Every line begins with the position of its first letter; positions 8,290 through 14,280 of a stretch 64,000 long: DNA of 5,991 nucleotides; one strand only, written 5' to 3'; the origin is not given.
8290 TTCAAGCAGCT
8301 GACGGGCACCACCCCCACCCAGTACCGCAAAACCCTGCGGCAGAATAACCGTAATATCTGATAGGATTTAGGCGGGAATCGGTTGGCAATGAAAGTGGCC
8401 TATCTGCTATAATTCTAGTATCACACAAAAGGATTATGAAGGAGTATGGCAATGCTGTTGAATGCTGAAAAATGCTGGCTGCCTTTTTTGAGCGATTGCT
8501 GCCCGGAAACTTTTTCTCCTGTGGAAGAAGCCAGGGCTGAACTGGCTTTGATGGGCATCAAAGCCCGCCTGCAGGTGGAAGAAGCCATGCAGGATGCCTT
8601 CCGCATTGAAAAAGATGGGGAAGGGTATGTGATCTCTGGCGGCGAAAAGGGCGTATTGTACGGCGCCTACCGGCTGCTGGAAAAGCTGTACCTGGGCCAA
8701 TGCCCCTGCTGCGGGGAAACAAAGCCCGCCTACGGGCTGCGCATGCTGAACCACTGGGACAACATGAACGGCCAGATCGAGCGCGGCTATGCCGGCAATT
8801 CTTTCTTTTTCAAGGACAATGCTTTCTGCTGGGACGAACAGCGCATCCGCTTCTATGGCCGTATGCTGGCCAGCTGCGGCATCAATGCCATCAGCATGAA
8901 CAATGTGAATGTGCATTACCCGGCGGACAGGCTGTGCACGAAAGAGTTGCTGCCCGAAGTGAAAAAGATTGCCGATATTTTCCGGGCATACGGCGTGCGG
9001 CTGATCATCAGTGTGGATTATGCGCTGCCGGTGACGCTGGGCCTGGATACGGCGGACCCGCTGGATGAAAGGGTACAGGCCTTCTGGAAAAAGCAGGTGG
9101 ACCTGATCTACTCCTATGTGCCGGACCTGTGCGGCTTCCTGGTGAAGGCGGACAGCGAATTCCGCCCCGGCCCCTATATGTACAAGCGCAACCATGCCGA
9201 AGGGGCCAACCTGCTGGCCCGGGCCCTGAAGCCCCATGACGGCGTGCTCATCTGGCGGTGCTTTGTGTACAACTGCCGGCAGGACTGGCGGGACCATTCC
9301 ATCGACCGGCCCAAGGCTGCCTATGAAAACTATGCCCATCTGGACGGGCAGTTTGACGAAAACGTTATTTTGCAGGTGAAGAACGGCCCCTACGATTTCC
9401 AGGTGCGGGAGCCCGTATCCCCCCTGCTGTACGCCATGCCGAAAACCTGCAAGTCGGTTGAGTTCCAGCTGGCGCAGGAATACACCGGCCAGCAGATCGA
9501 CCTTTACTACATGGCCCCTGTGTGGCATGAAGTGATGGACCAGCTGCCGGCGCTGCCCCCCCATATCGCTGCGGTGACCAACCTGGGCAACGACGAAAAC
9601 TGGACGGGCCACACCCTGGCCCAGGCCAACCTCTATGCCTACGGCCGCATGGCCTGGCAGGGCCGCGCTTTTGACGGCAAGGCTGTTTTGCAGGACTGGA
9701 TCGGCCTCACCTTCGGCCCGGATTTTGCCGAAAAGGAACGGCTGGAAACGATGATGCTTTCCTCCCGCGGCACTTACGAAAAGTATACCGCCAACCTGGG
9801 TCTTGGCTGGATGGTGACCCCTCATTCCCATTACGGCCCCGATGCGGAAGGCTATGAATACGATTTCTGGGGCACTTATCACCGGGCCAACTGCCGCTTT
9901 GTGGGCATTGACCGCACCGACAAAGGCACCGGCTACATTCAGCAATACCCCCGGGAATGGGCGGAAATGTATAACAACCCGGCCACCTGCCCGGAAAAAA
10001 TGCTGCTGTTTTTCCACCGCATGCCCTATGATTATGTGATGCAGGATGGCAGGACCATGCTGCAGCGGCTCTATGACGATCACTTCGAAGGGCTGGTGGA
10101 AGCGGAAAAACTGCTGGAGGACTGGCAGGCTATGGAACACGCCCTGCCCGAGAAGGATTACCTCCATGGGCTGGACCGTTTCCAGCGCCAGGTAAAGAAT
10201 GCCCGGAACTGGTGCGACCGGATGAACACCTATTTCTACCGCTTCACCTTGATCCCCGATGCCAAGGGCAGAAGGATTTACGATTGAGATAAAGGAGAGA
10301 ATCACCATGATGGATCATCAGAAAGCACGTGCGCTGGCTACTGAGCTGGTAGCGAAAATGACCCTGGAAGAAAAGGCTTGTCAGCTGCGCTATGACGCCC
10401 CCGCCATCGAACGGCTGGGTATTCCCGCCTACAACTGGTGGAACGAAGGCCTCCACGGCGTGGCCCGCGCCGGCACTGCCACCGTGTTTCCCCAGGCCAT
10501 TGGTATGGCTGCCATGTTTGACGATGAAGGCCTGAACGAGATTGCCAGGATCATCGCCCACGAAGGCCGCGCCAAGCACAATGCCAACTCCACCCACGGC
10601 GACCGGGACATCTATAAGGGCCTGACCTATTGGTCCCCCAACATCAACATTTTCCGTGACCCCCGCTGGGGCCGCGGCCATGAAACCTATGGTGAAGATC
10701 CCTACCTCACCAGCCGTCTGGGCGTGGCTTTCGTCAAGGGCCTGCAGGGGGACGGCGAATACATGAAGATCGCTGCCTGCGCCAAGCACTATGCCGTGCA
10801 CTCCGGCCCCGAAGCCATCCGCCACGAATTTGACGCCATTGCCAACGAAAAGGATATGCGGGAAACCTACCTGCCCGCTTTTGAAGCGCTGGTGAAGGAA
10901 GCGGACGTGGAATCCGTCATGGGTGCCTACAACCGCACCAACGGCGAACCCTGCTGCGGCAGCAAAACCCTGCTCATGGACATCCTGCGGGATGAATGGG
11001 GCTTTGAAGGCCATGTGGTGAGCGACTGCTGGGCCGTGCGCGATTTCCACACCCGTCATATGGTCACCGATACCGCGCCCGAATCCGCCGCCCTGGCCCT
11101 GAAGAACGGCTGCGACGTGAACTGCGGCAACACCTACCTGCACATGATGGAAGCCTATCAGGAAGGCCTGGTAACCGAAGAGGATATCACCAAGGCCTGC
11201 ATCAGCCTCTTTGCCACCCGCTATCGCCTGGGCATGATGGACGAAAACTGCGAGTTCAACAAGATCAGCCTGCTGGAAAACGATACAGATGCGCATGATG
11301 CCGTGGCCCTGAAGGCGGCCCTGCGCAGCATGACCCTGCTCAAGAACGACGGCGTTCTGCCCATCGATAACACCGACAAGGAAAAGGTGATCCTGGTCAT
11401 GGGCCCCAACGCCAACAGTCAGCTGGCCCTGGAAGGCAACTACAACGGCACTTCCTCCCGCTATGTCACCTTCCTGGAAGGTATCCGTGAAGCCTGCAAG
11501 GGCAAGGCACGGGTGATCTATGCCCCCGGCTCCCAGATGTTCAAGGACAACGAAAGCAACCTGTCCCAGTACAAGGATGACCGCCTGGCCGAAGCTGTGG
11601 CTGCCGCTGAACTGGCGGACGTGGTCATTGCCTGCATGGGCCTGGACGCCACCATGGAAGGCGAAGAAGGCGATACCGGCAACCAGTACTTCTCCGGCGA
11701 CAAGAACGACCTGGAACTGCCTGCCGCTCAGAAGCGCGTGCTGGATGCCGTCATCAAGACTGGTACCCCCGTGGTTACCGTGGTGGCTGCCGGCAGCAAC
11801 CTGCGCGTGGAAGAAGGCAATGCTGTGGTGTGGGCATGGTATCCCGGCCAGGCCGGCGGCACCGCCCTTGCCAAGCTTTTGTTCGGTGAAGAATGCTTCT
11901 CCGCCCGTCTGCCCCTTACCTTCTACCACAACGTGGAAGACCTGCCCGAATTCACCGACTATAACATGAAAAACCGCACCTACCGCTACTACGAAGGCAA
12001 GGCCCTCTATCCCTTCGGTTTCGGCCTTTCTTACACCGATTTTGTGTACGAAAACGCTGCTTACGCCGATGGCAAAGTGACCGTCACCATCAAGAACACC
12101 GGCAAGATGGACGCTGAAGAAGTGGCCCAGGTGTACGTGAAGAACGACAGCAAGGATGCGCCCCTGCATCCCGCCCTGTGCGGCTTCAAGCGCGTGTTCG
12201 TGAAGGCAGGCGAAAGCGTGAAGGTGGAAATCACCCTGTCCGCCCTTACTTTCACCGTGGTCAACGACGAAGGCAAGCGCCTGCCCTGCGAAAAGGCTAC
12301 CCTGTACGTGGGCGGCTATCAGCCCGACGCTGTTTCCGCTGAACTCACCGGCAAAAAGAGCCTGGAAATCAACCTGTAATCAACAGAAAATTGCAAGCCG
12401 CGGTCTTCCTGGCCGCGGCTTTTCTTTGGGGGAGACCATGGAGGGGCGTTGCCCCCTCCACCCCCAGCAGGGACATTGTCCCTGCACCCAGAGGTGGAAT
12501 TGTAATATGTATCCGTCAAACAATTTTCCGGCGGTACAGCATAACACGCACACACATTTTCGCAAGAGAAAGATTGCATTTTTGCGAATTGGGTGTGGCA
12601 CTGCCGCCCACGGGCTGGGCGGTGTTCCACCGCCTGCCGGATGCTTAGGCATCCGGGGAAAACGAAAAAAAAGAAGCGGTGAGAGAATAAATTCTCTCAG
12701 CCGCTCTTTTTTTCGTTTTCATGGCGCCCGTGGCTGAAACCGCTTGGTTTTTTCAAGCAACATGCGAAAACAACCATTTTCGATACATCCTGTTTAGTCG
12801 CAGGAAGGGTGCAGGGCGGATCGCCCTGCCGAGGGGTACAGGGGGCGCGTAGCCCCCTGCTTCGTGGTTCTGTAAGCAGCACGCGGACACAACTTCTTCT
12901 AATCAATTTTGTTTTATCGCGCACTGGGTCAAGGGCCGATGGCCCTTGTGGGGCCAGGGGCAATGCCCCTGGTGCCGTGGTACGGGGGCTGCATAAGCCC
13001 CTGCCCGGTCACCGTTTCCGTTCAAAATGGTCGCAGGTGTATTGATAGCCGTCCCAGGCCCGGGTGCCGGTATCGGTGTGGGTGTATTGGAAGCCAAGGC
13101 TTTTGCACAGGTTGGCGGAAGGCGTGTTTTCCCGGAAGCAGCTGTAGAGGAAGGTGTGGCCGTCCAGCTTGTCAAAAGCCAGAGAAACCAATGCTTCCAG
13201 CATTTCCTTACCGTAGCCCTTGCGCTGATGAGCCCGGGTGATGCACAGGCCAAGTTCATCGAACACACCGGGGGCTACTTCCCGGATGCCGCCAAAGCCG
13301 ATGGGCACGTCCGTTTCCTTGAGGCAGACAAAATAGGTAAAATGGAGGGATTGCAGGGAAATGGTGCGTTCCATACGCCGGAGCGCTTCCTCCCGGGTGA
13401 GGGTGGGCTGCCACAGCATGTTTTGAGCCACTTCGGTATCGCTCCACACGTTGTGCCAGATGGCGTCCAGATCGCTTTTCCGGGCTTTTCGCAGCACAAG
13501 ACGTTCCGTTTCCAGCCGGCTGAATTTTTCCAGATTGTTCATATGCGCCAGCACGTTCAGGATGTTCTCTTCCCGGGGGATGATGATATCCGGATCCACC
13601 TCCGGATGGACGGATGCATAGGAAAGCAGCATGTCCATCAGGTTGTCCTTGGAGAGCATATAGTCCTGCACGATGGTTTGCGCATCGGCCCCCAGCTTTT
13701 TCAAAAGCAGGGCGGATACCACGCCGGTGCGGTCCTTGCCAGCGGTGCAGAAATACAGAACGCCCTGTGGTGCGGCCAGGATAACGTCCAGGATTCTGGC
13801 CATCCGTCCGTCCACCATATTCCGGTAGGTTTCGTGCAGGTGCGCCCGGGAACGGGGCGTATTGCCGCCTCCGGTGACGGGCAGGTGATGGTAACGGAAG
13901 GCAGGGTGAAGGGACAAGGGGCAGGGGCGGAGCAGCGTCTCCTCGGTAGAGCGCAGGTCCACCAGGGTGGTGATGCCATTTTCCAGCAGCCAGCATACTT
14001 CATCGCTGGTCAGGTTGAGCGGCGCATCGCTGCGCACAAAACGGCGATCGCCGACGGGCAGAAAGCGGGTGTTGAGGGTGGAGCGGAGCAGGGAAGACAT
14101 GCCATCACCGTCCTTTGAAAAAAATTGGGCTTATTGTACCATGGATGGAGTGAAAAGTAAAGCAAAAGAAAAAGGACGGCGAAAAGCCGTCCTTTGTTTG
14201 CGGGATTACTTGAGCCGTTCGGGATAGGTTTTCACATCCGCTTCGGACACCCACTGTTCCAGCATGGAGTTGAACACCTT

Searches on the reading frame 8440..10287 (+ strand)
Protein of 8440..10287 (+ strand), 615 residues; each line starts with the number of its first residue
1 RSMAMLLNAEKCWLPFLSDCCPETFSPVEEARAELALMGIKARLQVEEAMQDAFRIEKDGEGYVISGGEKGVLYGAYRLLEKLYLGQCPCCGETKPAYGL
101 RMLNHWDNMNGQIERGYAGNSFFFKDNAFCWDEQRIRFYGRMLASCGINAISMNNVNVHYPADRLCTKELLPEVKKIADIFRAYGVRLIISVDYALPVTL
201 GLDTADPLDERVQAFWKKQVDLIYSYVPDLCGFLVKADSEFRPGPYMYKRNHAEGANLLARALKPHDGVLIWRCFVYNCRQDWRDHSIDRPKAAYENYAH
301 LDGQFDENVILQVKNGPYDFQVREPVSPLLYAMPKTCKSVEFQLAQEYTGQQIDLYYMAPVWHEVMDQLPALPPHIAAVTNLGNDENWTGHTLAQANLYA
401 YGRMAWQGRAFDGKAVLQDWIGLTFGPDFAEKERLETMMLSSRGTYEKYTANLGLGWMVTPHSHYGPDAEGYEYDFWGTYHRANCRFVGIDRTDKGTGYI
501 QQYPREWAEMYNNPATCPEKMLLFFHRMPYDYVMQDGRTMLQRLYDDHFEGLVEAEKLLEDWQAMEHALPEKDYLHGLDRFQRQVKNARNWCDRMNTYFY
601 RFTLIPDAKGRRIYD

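Call 71: search_protein_families(library=pfam, proteins=[window:8440-10287:+], max_evalue=0.00001)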
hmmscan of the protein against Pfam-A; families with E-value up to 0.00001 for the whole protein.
window:8440-10287:+ (615 aa): 2 families
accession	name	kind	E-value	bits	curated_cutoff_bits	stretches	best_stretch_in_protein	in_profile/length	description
PF07488.18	Glyco_hydro_67M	-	4e-123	411.1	23.5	1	94-367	15-286/326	Glycosyl hydrolase family 67 middle domain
PF07477.17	Glyco_hydro_67C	-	4.3e-80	268.9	27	1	389-611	1-222/223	Glycosyl hydrolase family 67 C-terminus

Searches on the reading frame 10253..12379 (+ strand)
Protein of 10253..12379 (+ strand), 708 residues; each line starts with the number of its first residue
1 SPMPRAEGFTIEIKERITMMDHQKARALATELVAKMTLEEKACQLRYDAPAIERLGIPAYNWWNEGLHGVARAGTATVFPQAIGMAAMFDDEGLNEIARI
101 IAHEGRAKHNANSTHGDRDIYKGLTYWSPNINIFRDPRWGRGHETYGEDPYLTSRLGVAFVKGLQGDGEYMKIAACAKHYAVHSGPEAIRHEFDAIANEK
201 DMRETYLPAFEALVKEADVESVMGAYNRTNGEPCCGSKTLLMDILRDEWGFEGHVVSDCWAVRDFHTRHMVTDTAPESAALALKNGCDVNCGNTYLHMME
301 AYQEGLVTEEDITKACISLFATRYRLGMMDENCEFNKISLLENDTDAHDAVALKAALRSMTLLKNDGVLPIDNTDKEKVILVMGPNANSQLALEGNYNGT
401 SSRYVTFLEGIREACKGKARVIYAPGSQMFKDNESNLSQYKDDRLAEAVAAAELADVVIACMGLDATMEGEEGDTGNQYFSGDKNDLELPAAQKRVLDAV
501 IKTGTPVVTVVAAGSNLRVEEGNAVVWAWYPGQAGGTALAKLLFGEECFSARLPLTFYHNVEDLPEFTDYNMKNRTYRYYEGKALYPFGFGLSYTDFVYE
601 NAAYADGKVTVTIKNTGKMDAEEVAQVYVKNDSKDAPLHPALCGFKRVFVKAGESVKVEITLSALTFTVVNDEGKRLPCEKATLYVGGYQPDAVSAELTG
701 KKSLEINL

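Call 71: search_protein_families(library=pfam, proteins=[window:10253-12379:+], max_evalue=0.00001)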
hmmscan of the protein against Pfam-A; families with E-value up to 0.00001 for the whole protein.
window:10253-12379:+ (708 aa): 3 families
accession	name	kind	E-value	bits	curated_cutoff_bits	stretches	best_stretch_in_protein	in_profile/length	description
PF01915.27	Glyco_hydro_3_C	-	2.8e-49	168.3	31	1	360-594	1-200/200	Glycosyl hydrolase family 3 C-terminal domain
PF00933.27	Glyco_hydro_3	-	2.5e-45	155.7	27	1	53-314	59-303/316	Glycosyl hydrolase family 3 N terminal domain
PF14310.12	Fn3-like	-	7.1e-09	36.1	25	1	623-686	1-67/71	Fibronectin type III-like domain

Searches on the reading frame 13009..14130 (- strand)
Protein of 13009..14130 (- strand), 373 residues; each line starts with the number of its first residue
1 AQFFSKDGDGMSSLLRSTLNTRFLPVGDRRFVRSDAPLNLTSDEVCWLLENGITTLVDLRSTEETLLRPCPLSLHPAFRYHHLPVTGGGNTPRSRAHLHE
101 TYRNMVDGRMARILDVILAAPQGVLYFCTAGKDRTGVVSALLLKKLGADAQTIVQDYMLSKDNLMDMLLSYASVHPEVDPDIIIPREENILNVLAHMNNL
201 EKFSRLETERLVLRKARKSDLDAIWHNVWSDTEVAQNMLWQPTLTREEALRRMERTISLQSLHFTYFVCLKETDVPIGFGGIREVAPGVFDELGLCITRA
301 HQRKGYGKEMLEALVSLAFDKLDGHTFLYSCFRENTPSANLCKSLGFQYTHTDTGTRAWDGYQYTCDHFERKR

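Call 71: search_protein_families(library=pfam, proteins=[window:13009-14130:-], max_evalue=0.00001)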
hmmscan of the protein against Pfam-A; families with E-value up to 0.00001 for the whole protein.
window:13009-14130:- (373 aa): 5 families
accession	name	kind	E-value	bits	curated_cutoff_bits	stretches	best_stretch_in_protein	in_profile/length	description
PF13350.11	Y_phosphatase3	-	2.8e-30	106.5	22.2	1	27-167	24-174/240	Tyrosine phosphatase family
PF13302.13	Acetyltransf_3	-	3.4e-24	86.5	25.4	1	210-348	1-138/138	Acetyltransferase (GNAT) domain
PF00583.31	Acetyltransf_1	-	5.9e-12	46.3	20.7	1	262-347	31-116/116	Acetyltransferase (GNAT) family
PF13508.13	Acetyltransf_7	-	1.3e-07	32.3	27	1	265-348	4-83/84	Acetyltransferase (GNAT) domain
PF13420.13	Acetyltransf_4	-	6.6e-06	26.7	24.3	0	213-352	1-139/155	Acetyltransferase (GNAT) domain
